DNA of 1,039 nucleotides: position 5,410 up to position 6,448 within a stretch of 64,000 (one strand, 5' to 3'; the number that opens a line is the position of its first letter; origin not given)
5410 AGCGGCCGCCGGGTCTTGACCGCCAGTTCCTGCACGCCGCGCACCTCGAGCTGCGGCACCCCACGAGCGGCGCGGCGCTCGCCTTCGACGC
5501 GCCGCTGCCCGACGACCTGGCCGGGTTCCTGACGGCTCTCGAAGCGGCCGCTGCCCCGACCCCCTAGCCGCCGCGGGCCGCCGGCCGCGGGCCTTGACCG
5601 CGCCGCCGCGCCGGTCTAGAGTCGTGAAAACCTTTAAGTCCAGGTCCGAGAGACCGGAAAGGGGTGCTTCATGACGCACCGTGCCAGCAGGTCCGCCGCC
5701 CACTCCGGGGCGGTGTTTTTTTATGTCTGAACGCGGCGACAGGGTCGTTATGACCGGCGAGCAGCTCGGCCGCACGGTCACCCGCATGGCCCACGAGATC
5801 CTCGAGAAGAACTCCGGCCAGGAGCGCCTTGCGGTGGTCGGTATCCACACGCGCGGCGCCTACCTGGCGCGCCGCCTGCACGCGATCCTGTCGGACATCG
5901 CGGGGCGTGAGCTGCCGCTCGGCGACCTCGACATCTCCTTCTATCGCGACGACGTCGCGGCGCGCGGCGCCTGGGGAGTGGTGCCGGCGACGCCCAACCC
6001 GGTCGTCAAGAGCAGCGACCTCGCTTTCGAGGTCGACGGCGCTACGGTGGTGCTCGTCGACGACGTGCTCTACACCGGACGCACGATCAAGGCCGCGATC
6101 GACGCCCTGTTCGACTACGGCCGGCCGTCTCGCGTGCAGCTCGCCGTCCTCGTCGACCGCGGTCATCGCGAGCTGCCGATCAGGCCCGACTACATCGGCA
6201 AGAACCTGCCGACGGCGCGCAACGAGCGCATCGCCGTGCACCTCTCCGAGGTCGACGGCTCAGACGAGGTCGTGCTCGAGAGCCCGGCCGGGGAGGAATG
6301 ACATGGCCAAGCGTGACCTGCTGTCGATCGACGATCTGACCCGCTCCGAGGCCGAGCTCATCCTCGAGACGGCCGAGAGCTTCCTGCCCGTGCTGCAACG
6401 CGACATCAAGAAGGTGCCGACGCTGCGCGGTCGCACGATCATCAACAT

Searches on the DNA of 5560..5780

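Call 71: search_rna_families(source=window, start=5560, end=5780, threshold=evalue, max_evalue=10, show_alignments=1)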
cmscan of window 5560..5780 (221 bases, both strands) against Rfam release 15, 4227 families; matches with E-value up to 10: 6.
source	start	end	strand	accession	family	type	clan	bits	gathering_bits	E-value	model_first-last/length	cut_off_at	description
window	5627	5721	+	RF00515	PyrR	Cis-reg;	-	27.4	54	0.043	1-115/115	no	PyrR binding site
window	5663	5724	+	RF02676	Esr41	Gene; sRNA;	-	16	102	0.8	1-74/74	no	Enterohemorrhagic E. coli sRNA 41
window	5644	5722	+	RF02241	Xoo2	Gene; sRNA;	-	14.3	45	1.4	1-78/78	no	Xanthomonadaceae sRNA Xoo2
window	5578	5662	+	RF03006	M23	Gene; sRNA;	-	13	41.2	7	1-53/53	no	M23 RNA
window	5645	5724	+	RF02837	anti-hemB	Gene; sRNA;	-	11.4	49.5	3.1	1-81/81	no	Burkholderia RNA 7 (anti-hemB)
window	5568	5584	+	RF02044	CDKN2B-AS_2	Gene; lncRNA;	-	10.7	50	5.7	30-46/46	no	CDKN2B antisense RNA 1 convserved region 2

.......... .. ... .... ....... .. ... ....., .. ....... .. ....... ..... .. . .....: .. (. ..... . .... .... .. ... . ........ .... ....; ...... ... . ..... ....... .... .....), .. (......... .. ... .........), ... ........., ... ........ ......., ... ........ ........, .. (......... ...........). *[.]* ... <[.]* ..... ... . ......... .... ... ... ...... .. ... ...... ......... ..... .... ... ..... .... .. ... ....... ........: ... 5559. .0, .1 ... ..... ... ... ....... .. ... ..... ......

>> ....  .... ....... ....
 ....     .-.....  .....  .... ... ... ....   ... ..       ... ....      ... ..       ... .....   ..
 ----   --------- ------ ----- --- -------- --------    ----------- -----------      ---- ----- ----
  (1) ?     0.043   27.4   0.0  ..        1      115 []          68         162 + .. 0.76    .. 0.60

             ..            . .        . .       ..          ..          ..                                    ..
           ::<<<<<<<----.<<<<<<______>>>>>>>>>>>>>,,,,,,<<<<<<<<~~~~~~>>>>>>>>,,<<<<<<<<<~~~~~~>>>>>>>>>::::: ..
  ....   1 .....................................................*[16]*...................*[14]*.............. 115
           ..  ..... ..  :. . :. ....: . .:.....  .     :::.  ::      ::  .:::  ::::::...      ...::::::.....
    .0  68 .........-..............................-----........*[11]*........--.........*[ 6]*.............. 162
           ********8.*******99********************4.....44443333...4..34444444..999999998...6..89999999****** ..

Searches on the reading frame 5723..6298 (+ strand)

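Call 75: search_protein_families(library=pfam, proteins=[window:5723-6298:+])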
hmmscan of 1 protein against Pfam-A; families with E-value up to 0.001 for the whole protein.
window:5723-6298:+ (192 aa): 3 families
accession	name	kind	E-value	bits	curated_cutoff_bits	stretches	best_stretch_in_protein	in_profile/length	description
PF00156.33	Pribosyltran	-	3.4e-24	85.4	26.3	1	14-161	10-142/158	Phosphoribosyl transferase domain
PF15609.12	PRTase_2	-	0.00011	22.2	28.8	0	105-150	118-163/188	Phosphoribosyl transferase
PF14681.12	UPRTase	-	0.00083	19.3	27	0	90-144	104-159/206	Uracil phosphoribosyltransferase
